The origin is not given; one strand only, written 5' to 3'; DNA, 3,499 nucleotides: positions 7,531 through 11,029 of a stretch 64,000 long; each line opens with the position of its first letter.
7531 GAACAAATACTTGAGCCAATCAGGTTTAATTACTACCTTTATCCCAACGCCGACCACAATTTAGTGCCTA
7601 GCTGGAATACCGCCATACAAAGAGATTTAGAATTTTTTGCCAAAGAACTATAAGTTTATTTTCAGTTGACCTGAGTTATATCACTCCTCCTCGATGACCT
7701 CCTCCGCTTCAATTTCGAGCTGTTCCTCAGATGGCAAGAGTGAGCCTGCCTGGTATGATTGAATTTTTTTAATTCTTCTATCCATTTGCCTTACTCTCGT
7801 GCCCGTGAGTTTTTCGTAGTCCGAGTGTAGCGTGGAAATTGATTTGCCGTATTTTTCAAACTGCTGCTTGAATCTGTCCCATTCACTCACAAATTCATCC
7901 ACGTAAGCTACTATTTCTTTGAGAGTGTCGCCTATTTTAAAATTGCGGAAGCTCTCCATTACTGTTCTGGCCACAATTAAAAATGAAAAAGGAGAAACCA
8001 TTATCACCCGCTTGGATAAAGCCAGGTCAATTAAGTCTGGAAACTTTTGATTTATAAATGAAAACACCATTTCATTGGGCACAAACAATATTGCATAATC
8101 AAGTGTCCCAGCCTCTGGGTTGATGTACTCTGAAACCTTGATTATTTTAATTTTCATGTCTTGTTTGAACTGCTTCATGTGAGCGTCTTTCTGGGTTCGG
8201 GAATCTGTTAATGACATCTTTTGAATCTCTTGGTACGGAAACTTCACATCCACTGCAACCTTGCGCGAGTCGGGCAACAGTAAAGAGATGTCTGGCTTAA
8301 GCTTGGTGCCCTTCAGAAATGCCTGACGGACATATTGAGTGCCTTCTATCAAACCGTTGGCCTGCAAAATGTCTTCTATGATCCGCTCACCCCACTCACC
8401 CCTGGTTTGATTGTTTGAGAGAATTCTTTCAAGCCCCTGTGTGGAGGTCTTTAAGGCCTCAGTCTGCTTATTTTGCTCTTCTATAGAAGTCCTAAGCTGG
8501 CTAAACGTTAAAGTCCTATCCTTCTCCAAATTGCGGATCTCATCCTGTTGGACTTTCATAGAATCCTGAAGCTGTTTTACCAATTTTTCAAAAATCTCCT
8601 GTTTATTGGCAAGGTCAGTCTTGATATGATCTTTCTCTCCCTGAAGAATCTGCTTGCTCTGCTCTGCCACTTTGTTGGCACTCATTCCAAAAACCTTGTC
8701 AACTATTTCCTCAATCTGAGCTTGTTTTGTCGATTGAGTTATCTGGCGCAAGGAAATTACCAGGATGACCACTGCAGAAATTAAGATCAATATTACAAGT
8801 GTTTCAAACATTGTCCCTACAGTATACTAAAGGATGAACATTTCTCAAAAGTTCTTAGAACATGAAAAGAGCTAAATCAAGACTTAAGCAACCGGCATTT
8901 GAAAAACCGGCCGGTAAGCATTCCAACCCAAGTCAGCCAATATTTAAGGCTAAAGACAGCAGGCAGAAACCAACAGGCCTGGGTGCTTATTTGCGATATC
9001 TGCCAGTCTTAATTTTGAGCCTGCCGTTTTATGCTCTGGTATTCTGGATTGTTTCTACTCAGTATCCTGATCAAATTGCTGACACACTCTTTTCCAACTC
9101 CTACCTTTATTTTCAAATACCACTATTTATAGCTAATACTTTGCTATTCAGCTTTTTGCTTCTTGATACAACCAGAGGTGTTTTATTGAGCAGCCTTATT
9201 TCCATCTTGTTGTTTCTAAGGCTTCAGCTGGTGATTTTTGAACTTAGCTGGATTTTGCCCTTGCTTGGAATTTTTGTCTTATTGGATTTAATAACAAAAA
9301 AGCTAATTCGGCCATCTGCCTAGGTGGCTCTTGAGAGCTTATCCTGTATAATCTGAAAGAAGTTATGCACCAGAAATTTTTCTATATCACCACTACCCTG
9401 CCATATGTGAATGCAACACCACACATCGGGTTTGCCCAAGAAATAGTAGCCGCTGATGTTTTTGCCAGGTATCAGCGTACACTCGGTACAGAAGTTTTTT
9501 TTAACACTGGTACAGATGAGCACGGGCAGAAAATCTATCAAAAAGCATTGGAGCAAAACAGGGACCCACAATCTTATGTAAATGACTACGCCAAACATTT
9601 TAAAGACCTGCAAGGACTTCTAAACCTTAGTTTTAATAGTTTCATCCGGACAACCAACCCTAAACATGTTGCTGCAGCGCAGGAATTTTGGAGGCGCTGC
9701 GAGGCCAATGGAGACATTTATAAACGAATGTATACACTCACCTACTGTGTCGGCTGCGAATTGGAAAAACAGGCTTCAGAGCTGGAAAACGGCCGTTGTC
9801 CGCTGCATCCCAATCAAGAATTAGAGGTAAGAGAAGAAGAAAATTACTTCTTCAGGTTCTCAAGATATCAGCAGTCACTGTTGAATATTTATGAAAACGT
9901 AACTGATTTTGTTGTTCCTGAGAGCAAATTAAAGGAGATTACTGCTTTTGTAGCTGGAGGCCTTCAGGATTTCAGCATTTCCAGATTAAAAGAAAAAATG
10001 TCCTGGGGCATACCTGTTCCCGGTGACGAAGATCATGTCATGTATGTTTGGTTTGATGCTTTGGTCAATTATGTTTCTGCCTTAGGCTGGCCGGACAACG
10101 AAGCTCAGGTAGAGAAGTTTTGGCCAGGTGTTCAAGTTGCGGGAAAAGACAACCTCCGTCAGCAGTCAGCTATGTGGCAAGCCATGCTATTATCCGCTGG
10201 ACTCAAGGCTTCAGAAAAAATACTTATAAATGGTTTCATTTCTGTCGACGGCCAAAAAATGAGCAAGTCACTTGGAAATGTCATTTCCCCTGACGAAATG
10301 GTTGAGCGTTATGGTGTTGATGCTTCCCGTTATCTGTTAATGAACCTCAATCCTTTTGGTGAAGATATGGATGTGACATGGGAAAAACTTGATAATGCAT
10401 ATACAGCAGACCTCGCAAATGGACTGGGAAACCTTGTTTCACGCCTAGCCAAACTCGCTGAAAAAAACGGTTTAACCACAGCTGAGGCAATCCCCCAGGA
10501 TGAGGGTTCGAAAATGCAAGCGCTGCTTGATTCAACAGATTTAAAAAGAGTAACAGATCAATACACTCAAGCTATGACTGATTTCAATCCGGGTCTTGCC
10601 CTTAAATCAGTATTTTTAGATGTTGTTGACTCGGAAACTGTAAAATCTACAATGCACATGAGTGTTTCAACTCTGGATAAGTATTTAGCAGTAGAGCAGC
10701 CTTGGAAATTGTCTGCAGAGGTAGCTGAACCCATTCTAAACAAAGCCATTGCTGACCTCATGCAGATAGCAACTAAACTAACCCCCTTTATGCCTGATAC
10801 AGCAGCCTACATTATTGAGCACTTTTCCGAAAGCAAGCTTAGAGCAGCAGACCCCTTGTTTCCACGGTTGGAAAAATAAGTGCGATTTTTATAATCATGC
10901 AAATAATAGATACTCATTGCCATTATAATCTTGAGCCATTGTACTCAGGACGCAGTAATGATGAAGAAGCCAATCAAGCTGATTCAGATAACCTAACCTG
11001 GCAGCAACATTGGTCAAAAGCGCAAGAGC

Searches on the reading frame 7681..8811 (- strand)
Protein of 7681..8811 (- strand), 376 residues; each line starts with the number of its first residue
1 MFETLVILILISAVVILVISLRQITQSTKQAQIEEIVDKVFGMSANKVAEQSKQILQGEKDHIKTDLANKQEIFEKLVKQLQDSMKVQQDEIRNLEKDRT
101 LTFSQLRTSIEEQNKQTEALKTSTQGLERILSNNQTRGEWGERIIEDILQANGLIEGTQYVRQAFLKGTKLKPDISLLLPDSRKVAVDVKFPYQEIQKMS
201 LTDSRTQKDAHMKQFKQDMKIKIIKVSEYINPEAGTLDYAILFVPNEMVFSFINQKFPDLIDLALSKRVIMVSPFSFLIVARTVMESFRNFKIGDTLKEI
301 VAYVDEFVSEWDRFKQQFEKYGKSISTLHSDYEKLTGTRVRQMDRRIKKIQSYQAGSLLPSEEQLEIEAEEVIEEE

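Call 62: search_protein_families(library=pfam, proteins=[window:7681-8811:-], max_evalue=0.01)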
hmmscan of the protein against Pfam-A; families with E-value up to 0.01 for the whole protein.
window:7681-8811:- (376 aa): 1 family
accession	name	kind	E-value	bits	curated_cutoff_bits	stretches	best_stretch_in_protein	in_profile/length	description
PF02646.22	RmuC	-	1.5e-58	198.6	26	1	74-355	3-286/291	RmuC family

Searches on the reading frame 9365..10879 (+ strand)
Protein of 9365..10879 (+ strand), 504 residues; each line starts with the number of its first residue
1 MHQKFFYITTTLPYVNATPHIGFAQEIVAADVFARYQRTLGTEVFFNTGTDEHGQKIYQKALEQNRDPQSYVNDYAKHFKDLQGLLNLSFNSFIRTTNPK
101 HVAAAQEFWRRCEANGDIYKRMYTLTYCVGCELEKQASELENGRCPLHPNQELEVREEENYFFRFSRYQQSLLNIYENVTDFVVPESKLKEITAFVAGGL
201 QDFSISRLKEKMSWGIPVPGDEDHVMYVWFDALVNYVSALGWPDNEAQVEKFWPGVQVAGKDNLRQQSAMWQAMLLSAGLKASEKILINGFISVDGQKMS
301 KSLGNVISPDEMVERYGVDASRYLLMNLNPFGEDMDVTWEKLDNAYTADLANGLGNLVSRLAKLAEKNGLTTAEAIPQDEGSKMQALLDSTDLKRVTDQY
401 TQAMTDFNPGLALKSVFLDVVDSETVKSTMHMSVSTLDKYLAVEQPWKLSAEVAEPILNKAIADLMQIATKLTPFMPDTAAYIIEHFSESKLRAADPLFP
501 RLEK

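Call 62: search_protein_families(library=pfam, proteins=[window:9365-10879:+], max_evalue=0.01)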
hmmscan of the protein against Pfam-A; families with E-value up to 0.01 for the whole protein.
window:9365-10879:+ (504 aa): 4 families
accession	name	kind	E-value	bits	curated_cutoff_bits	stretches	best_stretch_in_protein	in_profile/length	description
PF09334.17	tRNA-synt_1g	-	6.9e-95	318.5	20.1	2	135-361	159-390/391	tRNA synthetases class I (M)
PF00133.28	tRNA-synt_1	-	8.4e-33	114.2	22.7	2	223-336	296-412/414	tRNA synthetases class I (I, L, M and V)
PF01406.26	tRNA-synt_1e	-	2.7e-15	57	27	2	284-345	239-299/301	tRNA synthetases class I (C) catalytic domain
PF01921.24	tRNA-synt_1f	-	0.00013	21.4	27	1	260-331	241-315/360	tRNA synthetases class I (K)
